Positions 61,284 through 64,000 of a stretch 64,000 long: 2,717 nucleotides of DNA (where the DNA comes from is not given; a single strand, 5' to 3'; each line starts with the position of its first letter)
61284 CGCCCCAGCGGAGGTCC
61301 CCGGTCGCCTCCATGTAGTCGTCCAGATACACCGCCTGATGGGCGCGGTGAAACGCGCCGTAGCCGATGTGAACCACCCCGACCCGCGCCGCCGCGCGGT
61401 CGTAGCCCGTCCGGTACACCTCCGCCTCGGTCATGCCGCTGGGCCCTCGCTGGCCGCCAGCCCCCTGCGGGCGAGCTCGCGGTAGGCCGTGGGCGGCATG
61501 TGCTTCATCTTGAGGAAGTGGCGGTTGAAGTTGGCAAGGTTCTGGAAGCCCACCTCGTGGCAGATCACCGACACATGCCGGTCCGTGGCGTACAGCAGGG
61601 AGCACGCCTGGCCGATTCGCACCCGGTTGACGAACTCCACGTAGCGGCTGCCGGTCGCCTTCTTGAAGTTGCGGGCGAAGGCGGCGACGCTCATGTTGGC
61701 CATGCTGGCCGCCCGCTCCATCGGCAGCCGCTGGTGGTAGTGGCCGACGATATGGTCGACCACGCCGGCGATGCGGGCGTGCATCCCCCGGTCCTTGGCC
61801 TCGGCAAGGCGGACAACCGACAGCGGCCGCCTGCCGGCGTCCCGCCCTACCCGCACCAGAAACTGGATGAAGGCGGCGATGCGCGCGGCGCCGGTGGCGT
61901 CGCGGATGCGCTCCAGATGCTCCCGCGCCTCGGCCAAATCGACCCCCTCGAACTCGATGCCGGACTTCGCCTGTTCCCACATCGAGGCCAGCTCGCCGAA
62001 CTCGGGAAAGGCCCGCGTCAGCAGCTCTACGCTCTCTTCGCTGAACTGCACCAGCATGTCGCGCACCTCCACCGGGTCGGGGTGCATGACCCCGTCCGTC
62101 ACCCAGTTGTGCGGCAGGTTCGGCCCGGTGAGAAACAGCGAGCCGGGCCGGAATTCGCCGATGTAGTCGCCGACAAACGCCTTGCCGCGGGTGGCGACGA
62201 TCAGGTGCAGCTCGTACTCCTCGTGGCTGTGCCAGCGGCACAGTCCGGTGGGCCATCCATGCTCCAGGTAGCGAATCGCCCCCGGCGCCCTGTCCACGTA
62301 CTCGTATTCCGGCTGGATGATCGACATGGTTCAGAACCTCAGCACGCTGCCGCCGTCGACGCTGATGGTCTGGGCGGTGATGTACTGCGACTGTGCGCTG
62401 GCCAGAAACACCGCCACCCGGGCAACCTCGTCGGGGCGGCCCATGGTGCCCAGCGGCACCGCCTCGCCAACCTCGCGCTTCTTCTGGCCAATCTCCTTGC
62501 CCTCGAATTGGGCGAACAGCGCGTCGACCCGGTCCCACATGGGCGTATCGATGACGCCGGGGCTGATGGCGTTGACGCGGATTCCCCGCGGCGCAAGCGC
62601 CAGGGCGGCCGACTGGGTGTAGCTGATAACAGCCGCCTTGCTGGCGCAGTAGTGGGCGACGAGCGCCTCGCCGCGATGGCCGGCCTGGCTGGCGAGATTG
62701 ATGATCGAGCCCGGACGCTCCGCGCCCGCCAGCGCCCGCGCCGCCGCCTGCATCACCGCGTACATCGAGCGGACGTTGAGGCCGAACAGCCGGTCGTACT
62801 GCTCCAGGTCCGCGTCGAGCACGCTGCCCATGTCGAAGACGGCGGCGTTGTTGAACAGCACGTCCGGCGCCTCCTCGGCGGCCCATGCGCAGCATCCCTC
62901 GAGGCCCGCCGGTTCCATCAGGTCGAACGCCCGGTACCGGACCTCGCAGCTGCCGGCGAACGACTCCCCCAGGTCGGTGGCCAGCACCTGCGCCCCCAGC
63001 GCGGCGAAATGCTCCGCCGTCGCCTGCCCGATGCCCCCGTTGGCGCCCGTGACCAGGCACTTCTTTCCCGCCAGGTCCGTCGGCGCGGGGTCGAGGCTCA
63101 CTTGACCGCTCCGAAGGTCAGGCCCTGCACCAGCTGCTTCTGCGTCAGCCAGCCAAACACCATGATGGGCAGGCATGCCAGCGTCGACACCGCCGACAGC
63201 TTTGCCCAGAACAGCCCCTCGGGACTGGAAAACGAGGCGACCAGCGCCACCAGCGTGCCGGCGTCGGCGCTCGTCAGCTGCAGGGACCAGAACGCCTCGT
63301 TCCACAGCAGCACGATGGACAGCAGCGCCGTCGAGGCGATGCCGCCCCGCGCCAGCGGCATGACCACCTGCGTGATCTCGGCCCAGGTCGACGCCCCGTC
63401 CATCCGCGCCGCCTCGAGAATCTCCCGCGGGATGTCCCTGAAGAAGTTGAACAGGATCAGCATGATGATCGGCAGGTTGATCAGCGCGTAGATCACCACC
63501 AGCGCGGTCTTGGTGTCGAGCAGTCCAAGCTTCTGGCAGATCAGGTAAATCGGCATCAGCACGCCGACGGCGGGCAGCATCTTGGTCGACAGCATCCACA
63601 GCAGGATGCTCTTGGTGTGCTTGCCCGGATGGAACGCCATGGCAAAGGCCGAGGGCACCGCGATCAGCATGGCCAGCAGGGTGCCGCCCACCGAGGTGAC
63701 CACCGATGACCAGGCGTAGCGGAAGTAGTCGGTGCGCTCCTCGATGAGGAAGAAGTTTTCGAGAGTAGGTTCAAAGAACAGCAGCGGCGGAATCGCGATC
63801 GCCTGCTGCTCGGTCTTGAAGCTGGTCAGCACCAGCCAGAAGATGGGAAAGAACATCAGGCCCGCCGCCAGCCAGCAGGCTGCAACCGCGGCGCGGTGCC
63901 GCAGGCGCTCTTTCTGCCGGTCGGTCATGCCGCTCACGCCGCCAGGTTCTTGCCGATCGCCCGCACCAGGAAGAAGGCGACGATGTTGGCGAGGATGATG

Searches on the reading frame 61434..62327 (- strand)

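Call 79: search_protein_families(library=pfam, proteins=[window:61434-62327:-], max_evalue=0.01)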
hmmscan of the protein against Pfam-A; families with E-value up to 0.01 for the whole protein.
window:61434-62327:- (298 aa): 3 families
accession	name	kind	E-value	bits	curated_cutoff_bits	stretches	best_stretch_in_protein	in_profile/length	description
PF12833.13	HTH_18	-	2.8e-19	69.6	33.6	1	207-284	2-79/80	Helix-turn-helix domain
PF00165.29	HTH_AraC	-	6.2e-06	26.7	26.6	1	196-226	4-34/42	Bacterial regulatory helix-turn-helix proteins, AraC family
PF02311.25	AraC_binding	-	0.001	19.2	21.1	1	18-79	4-65/135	AraC-like ligand binding domain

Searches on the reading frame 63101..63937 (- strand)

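Call 79: search_protein_families(library=pfam, proteins=[window:63101-63937:-], max_evalue=0.01)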
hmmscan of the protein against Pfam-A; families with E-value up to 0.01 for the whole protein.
window:63101-63937:- (279 aa): 1 family
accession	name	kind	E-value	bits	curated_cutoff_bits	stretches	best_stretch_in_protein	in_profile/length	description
PF00528.27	BPD_transp_1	-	6.6e-15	55.8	26.4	1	94-253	2-167/184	Binding-protein-dependent transport system inner membrane component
